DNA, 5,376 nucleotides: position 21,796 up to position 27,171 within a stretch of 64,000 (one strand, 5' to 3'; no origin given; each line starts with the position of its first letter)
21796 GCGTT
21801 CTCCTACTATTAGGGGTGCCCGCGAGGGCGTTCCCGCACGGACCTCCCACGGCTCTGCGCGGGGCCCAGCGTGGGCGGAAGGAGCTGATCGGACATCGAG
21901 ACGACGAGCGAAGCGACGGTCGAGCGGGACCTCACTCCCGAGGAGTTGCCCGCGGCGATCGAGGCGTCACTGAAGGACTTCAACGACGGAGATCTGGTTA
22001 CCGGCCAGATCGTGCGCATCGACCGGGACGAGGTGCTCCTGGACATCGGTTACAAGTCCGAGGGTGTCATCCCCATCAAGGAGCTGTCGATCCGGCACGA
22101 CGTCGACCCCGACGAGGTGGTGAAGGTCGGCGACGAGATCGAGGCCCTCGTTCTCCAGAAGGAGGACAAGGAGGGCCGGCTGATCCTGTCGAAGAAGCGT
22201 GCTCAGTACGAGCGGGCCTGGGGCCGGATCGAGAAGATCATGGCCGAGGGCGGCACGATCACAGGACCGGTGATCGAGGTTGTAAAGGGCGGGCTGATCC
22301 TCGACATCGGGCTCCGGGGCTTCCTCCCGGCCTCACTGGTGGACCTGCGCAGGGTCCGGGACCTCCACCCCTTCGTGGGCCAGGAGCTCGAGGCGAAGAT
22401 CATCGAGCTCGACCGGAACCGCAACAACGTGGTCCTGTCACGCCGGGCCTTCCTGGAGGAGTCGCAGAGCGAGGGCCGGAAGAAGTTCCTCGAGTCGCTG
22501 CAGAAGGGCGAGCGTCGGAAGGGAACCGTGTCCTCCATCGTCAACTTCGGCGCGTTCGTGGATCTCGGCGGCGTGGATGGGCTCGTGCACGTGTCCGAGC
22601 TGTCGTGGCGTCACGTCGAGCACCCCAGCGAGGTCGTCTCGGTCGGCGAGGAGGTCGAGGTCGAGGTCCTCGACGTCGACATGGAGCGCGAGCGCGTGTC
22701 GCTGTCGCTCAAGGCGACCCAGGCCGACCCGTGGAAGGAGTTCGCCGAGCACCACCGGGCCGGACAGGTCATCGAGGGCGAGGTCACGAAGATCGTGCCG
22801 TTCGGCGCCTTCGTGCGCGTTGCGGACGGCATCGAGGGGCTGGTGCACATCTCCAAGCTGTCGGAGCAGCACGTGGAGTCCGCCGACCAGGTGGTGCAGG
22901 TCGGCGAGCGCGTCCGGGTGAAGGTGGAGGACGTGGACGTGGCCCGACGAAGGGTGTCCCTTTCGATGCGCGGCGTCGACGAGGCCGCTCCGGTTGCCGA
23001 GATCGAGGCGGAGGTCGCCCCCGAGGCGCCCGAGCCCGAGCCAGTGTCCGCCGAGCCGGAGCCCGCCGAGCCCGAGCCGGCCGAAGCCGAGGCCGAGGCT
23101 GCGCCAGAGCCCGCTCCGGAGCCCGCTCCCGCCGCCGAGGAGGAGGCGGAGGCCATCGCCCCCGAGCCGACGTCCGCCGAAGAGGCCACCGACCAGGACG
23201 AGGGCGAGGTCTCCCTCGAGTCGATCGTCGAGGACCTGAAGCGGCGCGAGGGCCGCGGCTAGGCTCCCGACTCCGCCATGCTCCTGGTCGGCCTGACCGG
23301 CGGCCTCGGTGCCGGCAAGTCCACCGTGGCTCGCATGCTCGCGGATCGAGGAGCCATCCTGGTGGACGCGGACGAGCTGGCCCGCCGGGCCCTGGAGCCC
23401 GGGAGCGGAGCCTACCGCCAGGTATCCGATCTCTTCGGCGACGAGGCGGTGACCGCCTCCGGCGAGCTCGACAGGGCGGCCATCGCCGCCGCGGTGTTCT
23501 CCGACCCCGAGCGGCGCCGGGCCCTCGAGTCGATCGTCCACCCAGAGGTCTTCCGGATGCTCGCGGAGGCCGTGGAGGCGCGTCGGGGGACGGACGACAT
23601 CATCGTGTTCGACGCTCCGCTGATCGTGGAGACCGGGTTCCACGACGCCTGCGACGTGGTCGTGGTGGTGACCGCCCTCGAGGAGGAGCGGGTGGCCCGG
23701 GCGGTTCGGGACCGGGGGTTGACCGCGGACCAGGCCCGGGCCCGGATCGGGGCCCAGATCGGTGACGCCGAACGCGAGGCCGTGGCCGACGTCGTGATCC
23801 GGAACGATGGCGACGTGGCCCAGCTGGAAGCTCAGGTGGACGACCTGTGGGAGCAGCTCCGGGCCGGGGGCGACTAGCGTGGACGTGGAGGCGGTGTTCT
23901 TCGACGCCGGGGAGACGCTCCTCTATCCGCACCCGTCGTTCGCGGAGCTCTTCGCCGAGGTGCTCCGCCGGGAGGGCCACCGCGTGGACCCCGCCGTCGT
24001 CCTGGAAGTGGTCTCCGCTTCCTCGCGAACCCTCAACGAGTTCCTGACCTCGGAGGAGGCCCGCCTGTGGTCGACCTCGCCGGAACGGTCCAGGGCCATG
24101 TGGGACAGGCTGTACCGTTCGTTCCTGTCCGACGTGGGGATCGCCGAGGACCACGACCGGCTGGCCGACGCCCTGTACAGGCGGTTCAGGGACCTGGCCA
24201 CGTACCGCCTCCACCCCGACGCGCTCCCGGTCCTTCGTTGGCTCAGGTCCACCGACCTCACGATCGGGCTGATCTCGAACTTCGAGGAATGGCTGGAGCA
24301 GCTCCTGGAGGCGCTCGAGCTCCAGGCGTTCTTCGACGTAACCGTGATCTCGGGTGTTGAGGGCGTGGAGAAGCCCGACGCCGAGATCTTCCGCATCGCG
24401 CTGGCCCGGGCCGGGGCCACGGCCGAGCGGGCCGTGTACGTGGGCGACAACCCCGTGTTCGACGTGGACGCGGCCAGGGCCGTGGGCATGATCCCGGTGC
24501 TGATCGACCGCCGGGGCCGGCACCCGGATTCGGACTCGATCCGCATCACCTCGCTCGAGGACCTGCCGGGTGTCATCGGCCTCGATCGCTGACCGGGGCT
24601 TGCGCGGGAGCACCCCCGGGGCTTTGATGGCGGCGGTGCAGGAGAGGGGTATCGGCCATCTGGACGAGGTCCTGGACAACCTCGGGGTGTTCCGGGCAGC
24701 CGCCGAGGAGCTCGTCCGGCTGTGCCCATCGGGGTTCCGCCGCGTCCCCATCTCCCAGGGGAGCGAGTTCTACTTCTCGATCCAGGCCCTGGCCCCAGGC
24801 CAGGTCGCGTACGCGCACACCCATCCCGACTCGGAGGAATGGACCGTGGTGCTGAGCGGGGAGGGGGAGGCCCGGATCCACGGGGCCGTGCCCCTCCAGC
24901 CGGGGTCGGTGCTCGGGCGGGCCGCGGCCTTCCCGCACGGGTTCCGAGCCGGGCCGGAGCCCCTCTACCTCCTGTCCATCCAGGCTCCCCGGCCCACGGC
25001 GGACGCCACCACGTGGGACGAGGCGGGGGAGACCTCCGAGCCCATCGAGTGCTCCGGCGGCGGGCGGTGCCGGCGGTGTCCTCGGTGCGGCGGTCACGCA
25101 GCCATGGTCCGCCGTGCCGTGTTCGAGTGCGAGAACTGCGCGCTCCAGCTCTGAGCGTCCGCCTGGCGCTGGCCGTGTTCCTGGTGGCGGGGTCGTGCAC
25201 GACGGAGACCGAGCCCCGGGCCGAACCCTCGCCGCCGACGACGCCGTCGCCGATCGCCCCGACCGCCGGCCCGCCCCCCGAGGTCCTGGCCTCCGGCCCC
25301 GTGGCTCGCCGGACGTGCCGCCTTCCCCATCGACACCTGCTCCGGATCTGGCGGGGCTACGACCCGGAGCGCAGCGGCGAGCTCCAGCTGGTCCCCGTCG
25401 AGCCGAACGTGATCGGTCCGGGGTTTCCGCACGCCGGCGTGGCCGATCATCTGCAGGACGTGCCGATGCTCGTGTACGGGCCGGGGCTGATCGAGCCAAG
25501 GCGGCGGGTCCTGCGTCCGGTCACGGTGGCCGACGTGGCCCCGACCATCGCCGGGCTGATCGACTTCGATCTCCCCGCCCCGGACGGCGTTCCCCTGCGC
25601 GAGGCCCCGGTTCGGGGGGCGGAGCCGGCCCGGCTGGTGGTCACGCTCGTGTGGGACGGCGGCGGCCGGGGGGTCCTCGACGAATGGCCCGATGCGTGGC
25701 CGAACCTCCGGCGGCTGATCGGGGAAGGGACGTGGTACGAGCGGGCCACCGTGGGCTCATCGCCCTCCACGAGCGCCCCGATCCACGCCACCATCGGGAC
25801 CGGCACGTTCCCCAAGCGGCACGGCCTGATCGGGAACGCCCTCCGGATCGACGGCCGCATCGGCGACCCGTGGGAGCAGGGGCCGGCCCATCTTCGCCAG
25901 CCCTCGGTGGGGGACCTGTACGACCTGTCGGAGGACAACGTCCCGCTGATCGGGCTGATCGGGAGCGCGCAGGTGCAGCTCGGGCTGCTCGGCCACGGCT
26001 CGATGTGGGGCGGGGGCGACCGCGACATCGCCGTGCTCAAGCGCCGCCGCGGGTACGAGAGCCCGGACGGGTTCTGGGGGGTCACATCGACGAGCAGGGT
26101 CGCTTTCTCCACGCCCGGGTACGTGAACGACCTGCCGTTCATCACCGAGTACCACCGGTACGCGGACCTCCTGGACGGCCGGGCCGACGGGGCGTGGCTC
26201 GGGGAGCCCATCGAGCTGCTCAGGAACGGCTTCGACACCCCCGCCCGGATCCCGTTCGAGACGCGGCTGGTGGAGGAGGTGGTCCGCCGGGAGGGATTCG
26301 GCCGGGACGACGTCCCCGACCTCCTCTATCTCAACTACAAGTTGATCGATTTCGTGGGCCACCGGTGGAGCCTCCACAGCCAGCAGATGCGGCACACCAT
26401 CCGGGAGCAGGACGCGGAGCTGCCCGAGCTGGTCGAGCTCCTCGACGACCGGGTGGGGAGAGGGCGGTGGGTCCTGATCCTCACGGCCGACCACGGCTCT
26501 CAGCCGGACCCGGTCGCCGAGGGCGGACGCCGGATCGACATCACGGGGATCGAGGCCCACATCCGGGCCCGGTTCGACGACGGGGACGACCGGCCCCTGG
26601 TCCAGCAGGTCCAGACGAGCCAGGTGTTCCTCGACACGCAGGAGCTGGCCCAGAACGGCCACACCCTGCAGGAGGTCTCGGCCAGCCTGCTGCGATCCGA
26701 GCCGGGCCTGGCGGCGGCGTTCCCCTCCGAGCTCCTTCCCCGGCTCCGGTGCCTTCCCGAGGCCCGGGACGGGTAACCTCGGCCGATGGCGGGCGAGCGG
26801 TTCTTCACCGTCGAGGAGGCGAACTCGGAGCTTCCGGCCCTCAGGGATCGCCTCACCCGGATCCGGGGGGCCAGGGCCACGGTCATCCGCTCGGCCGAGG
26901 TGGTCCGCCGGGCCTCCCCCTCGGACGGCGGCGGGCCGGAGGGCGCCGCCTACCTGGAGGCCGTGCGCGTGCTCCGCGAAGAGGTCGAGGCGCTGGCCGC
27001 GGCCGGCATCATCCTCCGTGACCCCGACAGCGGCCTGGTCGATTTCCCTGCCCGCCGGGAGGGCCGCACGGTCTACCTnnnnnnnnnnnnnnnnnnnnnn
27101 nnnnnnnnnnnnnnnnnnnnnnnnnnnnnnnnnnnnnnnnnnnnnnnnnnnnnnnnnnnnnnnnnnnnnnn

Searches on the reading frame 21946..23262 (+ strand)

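Call 8: search_protein_families(library=pfam, proteins=[window:21946-23262:+], max_evalue=0.001)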
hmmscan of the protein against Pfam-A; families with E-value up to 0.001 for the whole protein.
window:21946-23262:+ (438 aa): 5 families
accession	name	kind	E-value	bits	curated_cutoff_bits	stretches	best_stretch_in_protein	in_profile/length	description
PF00575.29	S1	-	4.3e-84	277.4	22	4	185-256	2-74/74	S1 RNA binding domain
PF23459.1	S1_RRP5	-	1.5e-24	86.7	27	2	271-340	2-71/72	RRP5 S1 domain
PF21710.3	Spt6_S1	-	8e-10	39.3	27.5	0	270-342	14-87/91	Spt6, S1/OB domain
PF18614.7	RNase_II_C_S1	-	2.2e-06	27.9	26.6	0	317-339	34-56/59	RNase II-type exonuclease C-terminal S1 domain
PF13509.12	S1_2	-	3e-05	24.5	21.8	0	273-312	2-40/61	S1 domain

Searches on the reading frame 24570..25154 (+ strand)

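Call 8: search_protein_families(library=pfam, proteins=[window:24570-25154:+], max_evalue=0.001)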
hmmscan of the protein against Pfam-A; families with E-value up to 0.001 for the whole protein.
window:24570-25154:+ (194 aa): 1 family
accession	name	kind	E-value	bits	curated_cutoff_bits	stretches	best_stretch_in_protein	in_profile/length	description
PF07883.17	Cupin_2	-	1.4e-09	38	27.2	1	71-137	2-69/70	Cupin domain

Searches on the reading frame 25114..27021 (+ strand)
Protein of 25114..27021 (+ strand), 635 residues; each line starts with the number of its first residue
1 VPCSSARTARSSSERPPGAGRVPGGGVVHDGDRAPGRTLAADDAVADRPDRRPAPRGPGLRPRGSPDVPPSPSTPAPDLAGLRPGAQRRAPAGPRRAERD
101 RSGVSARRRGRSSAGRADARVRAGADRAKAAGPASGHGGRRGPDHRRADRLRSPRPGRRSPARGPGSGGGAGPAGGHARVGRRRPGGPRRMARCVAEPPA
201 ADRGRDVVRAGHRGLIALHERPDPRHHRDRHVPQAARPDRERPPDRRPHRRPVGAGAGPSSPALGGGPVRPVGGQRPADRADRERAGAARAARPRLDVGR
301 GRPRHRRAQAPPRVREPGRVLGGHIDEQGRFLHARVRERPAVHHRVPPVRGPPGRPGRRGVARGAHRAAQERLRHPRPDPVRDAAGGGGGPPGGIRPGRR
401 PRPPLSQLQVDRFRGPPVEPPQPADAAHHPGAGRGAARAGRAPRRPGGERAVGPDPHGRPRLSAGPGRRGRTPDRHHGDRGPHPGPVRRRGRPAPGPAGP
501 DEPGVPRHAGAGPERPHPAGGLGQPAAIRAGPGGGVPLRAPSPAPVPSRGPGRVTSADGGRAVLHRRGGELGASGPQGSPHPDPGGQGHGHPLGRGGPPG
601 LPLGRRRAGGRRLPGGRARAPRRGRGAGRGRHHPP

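Call 8: search_protein_families(library=pfam, proteins=[window:25114-27021:+], max_evalue=0.001)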
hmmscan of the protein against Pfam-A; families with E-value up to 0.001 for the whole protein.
window:25114-27021:+ (635 aa): 0 families

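Call 25: search_protein_families(library=ncbifam, proteins=[window:25175-26776:+], max_evalue=0.001)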
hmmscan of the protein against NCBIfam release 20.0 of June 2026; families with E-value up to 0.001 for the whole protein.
window:25175-26776:+ (533 aa): 2 families
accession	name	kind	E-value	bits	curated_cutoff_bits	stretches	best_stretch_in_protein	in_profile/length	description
NF042991.1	alk_phos_PafA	equivalog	2.2e-26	92.4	650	3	363-505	285-433/554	alkaline phosphatase PafA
NF051873.1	AlkPhosPhoY32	equivalog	1.5e-08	33.6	1000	1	373-443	272-340/539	alkaline phosphatase PhoY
